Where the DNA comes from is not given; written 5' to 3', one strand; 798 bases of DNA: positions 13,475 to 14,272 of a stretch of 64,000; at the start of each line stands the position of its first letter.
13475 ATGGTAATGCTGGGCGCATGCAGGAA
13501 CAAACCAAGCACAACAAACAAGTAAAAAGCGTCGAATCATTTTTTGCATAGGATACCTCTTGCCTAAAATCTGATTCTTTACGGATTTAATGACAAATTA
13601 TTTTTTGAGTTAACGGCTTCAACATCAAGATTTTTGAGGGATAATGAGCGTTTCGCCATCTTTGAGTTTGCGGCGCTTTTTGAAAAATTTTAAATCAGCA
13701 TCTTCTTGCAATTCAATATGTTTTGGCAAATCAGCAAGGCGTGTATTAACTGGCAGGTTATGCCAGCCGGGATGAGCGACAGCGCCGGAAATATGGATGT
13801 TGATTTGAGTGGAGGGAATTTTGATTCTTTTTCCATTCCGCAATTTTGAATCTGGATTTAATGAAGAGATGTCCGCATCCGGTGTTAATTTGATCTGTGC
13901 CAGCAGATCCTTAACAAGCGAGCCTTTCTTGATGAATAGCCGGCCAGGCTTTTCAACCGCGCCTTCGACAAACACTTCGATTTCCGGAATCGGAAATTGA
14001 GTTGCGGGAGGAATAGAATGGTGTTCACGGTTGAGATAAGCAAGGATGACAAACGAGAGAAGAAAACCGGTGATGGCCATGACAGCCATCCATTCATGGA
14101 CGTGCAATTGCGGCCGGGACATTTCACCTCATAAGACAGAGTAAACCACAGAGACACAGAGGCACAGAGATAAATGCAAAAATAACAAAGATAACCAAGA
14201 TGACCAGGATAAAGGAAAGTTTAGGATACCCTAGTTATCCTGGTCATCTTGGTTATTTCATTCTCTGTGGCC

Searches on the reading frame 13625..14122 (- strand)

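Call 71: search_protein_families(library=pfam, proteins=[window:13625-14122:-], max_evalue=0.00001)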
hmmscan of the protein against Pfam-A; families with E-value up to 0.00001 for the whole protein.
window:13625-14122:- (165 aa): 1 family
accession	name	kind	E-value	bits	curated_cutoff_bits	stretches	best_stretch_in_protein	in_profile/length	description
PF10531.15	SLBB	-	3.3e-06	27.3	27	0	109-132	2-25/55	SLBB domain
